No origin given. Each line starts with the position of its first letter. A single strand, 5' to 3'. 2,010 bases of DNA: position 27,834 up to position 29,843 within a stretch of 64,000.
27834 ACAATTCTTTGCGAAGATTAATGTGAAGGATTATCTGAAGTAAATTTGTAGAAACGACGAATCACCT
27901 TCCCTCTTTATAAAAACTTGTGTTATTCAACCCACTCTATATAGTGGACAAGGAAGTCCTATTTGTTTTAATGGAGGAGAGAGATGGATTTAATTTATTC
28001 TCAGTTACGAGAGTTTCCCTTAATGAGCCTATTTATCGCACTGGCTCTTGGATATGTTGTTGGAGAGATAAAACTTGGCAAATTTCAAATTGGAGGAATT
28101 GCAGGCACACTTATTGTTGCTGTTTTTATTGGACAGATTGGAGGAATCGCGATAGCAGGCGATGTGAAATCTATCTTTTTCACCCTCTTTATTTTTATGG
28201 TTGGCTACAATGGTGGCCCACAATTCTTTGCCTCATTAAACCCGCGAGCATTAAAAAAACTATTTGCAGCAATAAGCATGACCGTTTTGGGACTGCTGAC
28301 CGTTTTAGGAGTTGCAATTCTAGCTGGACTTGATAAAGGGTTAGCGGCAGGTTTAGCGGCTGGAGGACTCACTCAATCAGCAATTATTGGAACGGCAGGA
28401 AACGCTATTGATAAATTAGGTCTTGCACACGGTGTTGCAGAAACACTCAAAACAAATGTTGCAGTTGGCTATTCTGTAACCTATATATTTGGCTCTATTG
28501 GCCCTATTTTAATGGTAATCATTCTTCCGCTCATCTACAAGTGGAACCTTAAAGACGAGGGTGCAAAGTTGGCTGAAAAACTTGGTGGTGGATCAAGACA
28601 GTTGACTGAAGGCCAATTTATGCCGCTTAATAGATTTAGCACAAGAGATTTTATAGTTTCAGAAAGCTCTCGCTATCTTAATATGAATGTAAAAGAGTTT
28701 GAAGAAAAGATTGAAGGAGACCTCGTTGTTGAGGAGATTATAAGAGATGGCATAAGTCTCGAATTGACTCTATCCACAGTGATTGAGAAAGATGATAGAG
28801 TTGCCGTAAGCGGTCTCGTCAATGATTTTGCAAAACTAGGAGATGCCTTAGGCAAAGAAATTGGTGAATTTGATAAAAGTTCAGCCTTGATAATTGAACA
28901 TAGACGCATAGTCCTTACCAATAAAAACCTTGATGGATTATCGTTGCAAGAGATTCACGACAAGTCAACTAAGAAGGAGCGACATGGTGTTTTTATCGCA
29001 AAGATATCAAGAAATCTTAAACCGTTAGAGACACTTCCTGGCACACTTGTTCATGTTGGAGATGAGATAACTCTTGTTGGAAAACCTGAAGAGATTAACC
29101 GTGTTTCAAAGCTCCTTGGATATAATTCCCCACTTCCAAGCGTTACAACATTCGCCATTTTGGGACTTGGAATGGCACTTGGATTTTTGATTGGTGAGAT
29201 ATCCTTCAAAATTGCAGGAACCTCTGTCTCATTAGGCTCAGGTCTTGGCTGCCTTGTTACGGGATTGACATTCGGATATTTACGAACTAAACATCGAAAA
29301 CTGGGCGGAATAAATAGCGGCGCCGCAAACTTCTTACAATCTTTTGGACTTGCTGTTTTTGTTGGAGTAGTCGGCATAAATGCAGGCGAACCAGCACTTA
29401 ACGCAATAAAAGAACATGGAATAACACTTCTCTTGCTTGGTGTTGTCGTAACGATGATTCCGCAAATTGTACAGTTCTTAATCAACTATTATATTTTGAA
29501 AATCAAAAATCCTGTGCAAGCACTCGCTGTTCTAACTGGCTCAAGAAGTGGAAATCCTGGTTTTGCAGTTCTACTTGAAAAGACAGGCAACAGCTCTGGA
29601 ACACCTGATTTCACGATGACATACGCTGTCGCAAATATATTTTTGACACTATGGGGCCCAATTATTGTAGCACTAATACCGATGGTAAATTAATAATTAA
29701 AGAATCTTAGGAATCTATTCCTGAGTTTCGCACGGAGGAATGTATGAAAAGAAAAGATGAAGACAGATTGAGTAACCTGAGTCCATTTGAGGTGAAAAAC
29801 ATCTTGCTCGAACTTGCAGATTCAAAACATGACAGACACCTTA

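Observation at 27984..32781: Complete aspartate:alanine antiporter + aspartate 4-decarboxylase pair with an adjacent DAACS symporter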

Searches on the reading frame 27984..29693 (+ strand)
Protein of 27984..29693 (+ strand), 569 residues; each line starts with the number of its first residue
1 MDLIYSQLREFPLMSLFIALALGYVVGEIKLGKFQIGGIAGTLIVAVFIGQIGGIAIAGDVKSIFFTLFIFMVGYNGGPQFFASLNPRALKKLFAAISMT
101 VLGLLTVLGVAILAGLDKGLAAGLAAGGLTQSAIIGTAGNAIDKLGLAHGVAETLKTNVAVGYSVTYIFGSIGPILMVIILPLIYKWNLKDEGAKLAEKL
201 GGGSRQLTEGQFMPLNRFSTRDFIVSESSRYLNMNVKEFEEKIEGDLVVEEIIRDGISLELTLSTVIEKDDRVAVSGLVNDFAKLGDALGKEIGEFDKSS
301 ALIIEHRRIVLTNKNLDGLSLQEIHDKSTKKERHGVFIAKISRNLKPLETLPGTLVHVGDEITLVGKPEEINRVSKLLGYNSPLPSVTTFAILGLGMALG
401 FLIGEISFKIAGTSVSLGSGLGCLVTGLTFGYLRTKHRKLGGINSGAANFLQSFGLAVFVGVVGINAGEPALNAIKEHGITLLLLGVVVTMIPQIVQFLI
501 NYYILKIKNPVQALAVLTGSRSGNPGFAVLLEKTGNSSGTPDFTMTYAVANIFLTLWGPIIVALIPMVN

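Call 3: search_protein_families(library=pfam, proteins=[window:27984-29693:+])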
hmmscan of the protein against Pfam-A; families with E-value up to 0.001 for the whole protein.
window:27984-29693:+ (569 aa): 2 families
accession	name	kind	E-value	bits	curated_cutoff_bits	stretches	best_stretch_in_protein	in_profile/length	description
PF06826.17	Asp-Al_Ex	-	5.2e-54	183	27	2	16-182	2-166/167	Predicted Permease Membrane Region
PF02080.26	TrkA_C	-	1.1e-14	54.4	27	2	309-379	5-71/71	TrkA-C domain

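Call 4: search_protein_families(library=ncbifam, proteins=[window:27984-29693:+])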
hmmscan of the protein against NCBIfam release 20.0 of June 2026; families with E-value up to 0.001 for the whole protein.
window:27984-29693:+ (569 aa): 4 families
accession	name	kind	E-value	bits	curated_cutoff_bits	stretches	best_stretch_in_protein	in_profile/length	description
TIGR03802.1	Asp_Ala_antiprt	equivalog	8.3e-176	585.9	546.95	1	2-565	1-562/562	aspartate-alanine antiporter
NF003440.0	PRK04972.1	equivalog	1.3e-71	242.1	645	1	10-567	11-559/561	aspartate:alanine antiporter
NF003007.0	PRK03818.1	equivalog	1.1e-45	156.3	449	1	18-532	13-515/553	putative transporter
TIGR01625.1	YidE_YbjL_dupl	subfamily_domain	6.7e-31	107.2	71.95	2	397-548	1-149/154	AspT/YidE/YbjL antiporter duplication domain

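Call 6: search_solved_structures(query=window:27984-29693:+, show_alignments=2)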
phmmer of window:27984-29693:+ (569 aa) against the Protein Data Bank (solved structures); distinct sequences matched with E-value up to 0.001: 4.
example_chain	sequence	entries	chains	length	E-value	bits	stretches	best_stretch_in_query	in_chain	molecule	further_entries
8xw5_A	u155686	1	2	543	3.9e-65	223.7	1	8-565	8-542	Aspartate/alanine antiporter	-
9veb_A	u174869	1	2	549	5.7e-65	223.1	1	8-565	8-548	Aspartate/alanine antiporter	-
8y1x_A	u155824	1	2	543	1.5e-64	221.8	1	8-565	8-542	Aspartate/alanine antiporter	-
9oqy_A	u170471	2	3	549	1.6e-64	221.6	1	8-565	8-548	Aspartate/alanine antiporter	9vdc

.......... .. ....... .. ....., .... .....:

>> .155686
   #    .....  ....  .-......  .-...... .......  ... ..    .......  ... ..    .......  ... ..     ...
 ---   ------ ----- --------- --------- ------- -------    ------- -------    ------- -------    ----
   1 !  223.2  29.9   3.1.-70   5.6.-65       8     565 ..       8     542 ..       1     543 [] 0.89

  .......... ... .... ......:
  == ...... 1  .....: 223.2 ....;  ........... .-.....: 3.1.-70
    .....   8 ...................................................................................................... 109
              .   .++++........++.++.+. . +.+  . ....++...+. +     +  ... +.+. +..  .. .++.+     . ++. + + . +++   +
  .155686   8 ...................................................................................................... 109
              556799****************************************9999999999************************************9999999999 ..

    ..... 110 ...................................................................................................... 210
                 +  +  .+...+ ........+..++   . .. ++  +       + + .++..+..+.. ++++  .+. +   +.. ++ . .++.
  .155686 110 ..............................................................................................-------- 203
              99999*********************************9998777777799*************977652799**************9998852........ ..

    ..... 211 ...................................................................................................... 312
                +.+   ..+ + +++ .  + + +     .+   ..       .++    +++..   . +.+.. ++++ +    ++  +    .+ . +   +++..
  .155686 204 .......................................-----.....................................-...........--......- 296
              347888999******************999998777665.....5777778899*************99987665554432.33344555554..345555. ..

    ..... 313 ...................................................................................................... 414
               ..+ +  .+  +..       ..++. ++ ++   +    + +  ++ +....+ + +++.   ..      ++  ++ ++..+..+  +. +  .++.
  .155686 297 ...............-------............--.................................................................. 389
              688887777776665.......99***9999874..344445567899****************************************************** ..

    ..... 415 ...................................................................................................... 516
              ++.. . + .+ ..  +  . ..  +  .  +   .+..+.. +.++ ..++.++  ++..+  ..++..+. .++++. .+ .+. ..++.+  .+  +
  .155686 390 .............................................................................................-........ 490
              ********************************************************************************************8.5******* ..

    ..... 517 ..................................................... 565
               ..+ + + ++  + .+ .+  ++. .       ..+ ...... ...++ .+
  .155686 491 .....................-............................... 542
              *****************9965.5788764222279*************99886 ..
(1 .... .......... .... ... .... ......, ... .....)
